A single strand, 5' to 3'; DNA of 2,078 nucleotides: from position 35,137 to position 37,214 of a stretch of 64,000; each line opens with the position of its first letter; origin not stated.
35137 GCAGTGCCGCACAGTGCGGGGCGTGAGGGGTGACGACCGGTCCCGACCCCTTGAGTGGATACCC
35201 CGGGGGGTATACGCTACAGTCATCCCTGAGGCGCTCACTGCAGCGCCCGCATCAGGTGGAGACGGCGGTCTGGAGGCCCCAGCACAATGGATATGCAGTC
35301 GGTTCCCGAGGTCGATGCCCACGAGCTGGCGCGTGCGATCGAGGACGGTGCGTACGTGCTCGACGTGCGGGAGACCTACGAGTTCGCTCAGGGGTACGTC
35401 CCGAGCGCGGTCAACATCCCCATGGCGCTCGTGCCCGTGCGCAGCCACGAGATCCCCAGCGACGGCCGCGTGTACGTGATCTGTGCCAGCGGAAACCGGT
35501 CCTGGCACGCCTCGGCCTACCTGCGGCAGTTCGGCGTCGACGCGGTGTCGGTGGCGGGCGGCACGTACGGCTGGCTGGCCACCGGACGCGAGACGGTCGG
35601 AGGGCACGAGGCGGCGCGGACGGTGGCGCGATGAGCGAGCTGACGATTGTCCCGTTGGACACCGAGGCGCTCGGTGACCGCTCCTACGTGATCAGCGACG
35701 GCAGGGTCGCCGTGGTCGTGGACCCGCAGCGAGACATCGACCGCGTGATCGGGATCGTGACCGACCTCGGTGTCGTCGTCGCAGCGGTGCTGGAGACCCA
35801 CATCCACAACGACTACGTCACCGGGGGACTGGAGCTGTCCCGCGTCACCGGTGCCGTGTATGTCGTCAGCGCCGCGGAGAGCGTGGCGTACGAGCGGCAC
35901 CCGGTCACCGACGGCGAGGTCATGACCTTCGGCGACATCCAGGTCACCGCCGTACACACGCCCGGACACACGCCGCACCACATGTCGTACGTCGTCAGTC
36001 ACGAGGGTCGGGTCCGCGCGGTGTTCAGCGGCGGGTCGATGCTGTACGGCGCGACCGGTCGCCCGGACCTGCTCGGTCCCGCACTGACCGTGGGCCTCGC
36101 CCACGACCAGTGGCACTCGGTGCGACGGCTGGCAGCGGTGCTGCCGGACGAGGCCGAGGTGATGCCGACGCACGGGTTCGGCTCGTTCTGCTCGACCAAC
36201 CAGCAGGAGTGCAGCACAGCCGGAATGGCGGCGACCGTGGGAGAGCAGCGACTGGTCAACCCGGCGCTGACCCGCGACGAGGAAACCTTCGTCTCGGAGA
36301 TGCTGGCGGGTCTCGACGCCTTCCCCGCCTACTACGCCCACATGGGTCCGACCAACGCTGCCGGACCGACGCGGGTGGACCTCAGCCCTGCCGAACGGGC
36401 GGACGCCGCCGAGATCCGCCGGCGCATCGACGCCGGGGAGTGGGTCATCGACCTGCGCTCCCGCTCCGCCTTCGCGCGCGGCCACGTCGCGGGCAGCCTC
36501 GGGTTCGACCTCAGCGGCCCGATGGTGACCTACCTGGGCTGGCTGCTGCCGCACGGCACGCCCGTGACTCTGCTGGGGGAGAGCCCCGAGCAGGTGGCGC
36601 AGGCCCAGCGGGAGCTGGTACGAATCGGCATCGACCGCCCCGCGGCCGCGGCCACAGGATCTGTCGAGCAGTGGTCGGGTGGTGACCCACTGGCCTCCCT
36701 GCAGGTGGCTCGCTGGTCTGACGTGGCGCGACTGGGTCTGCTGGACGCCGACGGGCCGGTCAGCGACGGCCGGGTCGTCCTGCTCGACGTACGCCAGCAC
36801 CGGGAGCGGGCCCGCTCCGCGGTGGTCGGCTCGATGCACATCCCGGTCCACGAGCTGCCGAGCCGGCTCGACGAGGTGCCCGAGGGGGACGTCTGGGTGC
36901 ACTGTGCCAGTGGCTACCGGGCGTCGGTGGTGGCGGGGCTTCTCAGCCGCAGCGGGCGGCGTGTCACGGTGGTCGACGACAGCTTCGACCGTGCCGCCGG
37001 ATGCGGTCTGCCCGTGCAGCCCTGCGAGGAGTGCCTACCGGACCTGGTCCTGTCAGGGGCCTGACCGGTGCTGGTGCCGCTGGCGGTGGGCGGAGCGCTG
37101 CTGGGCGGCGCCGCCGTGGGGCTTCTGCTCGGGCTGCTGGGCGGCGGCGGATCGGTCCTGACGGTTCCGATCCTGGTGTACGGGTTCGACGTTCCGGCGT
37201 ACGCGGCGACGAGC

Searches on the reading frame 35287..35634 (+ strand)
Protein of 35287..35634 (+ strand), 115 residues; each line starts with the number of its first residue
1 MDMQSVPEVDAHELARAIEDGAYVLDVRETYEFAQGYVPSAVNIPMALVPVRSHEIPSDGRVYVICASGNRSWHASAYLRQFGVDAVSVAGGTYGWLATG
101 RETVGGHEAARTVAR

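Call 51: search_protein_families(library=pfam, max_evalue=0.01, proteins=[window:35287-35634:+])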
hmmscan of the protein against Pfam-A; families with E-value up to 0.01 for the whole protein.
window:35287-35634:+ (115 aa): 1 family
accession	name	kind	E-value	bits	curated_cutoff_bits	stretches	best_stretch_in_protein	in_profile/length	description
PF00581.25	Rhodanese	-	1.3e-15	58.1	22.2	1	11-98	2-101/102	Rhodanese-like domain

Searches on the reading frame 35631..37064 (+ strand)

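Call 51: search_protein_families(library=pfam, max_evalue=0.01, proteins=[window:35631-37064:+])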
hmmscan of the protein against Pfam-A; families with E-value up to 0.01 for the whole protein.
window:35631-37064:+ (477 aa): 3 families
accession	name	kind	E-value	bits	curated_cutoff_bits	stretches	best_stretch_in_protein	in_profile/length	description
PF00581.25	Rhodanese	-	6.4e-15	55.9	22.2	2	376-453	8-97/102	Rhodanese-like domain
PF00753.33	Lactamase_B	-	8.2e-06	26.3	22.7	1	18-178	8-192/196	Metallo-beta-lactamase superfamily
PF12706.13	Lactamase_B_2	-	0.0066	16.5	27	0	50-154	31-161/200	Beta-lactamase superfamily domain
